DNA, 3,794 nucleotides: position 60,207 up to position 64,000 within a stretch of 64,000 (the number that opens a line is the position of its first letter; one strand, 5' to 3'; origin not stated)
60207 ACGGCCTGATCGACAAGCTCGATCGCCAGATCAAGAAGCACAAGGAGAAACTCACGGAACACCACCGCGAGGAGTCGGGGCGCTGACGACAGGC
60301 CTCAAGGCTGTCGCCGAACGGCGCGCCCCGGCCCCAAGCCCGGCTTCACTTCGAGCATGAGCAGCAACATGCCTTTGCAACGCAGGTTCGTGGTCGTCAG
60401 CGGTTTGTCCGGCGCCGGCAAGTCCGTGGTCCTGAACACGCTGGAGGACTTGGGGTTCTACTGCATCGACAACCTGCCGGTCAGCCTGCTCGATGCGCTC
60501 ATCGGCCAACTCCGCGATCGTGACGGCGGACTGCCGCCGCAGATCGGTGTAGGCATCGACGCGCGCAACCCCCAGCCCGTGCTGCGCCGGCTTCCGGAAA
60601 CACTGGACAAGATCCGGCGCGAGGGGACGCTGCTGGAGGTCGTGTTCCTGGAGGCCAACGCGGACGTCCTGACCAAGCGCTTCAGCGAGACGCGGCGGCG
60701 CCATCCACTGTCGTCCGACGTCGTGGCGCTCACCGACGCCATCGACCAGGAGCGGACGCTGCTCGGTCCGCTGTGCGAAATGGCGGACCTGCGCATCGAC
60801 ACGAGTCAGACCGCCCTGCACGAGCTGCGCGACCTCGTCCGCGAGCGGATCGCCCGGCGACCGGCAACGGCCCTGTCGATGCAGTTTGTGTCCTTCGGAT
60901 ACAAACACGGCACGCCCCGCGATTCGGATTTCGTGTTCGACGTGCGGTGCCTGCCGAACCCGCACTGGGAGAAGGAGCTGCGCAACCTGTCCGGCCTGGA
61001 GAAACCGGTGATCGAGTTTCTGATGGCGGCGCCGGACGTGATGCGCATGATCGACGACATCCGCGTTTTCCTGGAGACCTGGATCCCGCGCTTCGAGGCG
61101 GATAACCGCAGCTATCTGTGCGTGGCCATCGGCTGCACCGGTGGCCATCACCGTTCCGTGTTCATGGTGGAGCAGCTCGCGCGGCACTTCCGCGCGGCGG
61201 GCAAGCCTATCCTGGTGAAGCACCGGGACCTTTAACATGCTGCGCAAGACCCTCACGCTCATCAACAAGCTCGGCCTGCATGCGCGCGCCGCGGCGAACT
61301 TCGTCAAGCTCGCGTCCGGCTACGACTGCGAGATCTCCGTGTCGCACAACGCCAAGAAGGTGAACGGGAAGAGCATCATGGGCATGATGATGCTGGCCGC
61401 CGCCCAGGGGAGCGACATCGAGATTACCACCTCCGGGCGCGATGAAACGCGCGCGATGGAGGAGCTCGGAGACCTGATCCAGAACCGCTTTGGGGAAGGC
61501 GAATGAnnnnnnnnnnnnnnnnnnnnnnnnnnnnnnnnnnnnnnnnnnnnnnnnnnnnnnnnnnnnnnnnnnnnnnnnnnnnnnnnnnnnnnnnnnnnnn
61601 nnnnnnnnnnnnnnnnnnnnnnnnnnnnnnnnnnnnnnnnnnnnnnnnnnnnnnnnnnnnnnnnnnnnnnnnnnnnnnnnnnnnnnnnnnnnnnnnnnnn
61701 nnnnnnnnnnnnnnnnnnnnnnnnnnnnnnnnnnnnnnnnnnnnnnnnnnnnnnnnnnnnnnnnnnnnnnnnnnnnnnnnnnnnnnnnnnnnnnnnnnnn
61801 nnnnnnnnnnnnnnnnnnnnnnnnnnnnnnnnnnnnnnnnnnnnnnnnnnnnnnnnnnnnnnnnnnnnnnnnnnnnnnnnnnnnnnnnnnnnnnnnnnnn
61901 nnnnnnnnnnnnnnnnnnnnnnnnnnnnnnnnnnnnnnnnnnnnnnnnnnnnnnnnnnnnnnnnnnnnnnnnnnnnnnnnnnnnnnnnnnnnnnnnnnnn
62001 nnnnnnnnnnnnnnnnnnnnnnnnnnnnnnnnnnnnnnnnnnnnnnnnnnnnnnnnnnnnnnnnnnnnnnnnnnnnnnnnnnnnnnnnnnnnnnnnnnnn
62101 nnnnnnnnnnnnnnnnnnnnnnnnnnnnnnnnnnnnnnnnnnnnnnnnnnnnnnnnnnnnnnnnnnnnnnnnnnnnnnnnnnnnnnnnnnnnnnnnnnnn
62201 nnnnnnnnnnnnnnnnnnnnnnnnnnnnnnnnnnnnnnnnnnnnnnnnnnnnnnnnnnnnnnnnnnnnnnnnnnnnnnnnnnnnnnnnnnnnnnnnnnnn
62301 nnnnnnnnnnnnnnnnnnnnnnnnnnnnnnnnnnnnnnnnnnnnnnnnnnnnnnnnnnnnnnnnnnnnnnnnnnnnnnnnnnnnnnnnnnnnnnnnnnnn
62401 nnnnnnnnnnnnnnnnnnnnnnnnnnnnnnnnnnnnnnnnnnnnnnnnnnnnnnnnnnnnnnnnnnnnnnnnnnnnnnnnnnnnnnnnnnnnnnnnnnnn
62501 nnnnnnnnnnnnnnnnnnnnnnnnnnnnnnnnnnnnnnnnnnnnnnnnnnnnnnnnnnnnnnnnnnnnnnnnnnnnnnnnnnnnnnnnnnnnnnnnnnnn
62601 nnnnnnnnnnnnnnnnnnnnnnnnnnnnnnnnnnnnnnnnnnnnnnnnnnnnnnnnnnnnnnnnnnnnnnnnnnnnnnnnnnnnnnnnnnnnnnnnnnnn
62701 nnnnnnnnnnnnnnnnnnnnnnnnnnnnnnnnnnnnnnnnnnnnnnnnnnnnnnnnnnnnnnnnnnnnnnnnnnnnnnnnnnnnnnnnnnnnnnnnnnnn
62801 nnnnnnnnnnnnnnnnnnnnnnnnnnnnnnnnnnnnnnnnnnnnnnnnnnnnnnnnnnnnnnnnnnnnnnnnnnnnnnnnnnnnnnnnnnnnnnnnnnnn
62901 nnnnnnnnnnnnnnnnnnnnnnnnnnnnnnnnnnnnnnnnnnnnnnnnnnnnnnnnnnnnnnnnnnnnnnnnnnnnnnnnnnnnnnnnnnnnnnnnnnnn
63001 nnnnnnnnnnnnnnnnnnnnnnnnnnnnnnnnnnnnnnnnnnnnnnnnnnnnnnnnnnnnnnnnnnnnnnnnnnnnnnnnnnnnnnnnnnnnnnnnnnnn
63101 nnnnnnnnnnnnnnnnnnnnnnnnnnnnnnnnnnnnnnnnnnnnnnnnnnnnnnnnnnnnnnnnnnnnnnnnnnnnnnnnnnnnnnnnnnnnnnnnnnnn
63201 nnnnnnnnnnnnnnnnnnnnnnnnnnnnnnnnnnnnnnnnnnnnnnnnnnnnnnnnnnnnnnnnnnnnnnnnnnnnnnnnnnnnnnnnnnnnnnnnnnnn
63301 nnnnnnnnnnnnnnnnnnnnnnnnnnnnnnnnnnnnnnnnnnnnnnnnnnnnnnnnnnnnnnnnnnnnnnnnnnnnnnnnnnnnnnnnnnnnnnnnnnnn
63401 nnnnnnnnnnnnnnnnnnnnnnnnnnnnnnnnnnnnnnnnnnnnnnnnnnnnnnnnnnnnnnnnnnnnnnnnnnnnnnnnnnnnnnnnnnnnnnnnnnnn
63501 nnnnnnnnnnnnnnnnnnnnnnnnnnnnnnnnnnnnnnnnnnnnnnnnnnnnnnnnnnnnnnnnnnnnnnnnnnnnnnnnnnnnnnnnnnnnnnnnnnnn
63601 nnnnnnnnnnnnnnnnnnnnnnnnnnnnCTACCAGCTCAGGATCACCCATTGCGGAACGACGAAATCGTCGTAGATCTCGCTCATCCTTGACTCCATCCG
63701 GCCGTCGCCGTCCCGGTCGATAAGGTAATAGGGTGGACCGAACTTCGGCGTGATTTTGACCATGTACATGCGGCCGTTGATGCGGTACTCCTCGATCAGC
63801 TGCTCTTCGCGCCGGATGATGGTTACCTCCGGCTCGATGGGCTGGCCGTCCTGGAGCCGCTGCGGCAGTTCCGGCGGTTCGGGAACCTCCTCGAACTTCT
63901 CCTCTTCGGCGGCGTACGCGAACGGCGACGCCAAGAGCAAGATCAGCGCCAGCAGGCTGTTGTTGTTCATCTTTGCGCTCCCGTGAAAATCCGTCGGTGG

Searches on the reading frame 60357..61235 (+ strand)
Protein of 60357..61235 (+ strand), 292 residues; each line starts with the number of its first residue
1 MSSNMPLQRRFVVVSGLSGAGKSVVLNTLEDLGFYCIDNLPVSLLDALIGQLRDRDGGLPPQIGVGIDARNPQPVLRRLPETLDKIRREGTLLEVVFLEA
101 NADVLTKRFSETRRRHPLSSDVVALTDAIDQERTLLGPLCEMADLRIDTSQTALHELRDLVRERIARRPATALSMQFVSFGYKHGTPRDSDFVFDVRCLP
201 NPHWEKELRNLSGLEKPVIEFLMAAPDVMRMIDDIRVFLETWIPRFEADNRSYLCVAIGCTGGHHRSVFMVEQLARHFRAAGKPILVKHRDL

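Call 73: search_protein_families(library=pfam, proteins=[window:60357-61235:+])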
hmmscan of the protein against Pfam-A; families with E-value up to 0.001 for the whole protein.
window:60357-61235:+ (292 aa): 2 families
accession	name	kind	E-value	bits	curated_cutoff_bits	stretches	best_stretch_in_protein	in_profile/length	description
PF22740.1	PapZ_C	-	1.9e-45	154.4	27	1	174-292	2-120/121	RapZ C-terminal domain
PF03668.21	RapZ-like_N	-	5.8e-39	133.8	25.4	1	11-166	3-155/158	RapZ-like N-terminal domain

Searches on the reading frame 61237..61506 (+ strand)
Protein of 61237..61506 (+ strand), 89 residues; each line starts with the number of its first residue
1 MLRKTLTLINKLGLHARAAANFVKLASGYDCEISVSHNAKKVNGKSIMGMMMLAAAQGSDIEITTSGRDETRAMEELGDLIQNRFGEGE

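Call 73: search_protein_families(library=pfam, proteins=[window:61237-61506:+])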
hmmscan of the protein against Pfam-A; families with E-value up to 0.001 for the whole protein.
window:61237-61506:+ (89 aa): 1 family
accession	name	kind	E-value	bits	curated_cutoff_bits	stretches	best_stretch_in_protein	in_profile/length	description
PF00381.24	PTS-HPr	-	1.4e-30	105.6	23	1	3-82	2-80/81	PTS HPr component phosphorylation site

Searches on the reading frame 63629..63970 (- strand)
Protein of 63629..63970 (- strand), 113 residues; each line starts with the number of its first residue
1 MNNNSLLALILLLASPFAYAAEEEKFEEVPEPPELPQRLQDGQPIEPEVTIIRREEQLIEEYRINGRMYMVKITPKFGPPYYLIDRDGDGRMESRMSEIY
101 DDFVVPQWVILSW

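Call 13: find_encoding_contigs(protein=window:63629-63970:-, flank=10000, max_places=10)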
Protein window:63629-63970:- (113 aa): no gene with exactly this product is on record in the collection.

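Call 14: find_homologous_proteins(query=window:63629-63970:-)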
Query window:63629-63970:- (113 aa): 836 proteins with E <= 0.001 among 848 candidates; the best 120 are listed.
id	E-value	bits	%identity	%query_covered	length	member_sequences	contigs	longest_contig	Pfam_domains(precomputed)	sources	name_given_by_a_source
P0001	6.8e-69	247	100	100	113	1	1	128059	PF11191.14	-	-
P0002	1.7e-59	217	86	100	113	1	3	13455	PF11191.14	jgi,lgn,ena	-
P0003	2.3e-58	213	90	71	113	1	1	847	PF11191.14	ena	-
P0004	1.8e-55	204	80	100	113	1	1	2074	PF11191.14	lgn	-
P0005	9.4e-52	192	76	100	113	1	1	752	PF11191.14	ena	-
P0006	1.8e-51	191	75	100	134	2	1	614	PF11191.14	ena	-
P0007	1.9e-48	181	73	100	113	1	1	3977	PF11191.14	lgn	-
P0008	2.0e-46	175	69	100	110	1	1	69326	PF11191.14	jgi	jgi:hypothetical protein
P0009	3.8e-43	164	72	88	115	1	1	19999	PF11191.14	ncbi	-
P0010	4.4e-43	164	69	96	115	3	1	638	PF11191.14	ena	-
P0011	4.9e-43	164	67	96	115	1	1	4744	PF11191.14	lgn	-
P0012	5.8e-43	163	72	85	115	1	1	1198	PF11191.14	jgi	-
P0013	6.0e-43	163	72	90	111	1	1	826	PF11191.14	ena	-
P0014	6.7e-43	163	66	100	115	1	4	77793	PF11191.14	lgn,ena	-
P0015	8.1e-43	163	68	100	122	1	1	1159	PF11191.14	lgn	-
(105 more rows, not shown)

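Call 15: find_encoding_contigs(protein=P0002, flank=10000, max_places=4)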
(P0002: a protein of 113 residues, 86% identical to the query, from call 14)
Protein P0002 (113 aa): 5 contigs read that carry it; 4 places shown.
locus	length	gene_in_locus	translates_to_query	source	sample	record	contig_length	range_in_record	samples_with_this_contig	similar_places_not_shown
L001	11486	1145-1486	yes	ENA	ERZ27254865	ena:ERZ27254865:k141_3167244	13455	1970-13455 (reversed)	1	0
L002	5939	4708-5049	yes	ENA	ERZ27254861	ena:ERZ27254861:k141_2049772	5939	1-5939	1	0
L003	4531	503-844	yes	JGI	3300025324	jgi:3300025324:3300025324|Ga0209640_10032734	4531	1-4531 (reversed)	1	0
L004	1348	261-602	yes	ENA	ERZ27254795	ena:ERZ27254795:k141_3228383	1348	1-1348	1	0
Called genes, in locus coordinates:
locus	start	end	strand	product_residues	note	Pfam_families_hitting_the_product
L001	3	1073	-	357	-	?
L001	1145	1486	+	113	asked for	PF11191:DUF2782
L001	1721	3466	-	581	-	PF05524:PEP-utilisers_N, PF00391:PEP-utilizers, PF02896:PEP-utilizers_C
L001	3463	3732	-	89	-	PF00381:PTS-HPr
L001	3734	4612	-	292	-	PF03668:RapZ-like_N, PF22740:PapZ_C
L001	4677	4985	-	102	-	PF02482:Ribosomal_S30AE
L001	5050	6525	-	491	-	PF00309:Sigma54_AID, PF04963:Sigma54_CBD, PF04552:Sigma54_DBD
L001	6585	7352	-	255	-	PF00005:ABC_tran, PF12399:BCA_ABC_TP_C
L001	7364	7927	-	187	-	PF03968:LptD_N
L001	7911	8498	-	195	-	PF06835:LptC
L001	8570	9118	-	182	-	PF00702:Hydrolase (weak), PF08282:Hydrolase_3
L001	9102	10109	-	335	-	PF01380:SIS, PF00571:CBS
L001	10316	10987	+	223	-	PF00483:NTP_transferase, PF12804:NTP_transf_3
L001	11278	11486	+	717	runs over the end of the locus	PF00497:SBP_bac_3, PF01464:SLT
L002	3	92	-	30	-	?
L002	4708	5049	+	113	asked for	PF11191:DUF2782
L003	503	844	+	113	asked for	PF11191:DUF2782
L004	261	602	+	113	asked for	PF11191:DUF2782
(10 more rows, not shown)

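Call 16: find_encoding_contigs(protein=P0008, flank=10000, max_places=3)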
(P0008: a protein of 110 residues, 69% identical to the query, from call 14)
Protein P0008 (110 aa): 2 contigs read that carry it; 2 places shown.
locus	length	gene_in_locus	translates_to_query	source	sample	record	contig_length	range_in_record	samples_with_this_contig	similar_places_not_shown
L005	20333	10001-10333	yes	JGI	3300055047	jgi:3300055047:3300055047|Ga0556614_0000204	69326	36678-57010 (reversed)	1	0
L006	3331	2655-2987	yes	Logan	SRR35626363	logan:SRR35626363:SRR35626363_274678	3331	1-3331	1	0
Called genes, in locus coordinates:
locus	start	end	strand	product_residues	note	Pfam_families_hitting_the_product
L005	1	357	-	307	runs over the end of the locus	PF01063:Aminotran_4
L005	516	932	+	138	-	PF00581:Rhodanese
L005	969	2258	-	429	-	PF04909:Amidohydro_2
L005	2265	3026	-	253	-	PF00902:TatC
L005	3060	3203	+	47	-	-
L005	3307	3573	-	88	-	PF02416:TatA_B_E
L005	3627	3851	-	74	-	PF02416:TatA_B_E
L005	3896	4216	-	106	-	PF01503:PRA-PH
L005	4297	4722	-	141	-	PF01502:PRA-CH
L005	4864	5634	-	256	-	PF00977:His_biosynth, PF01207:Dus (faint), PF03060:NMO (faint)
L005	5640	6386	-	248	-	PF00977:His_biosynth, PF01207:Dus (faint), PF03060:NMO (faint)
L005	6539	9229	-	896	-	PF02739:5_3_exonuc_N, PF01367:5_3_exonuc, PF01612:DNA_pol_A_exo1, PF22619:DNA_polI_exo1, PF00476:DNA_pol_A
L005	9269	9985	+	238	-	PF18306:LDcluster4, PF03641:Lysine_decarbox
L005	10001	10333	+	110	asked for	PF11191:DUF2782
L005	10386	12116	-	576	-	PF05524:PEP-utilisers_N, PF00391:PEP-utilizers, PF02896:PEP-utilizers_C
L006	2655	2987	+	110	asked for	PF11191:DUF2782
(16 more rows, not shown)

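Call 73: search_protein_families(library=pfam, proteins=[window:63629-63970:-])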
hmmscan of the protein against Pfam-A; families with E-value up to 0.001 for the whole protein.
window:63629-63970:- (113 aa): 1 family
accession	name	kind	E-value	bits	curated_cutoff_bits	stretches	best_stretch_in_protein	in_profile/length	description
PF11191.13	DUF2782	-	2.9e-33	114.3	26.8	1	27-113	3-88/88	Protein of unknown function (DUF2782)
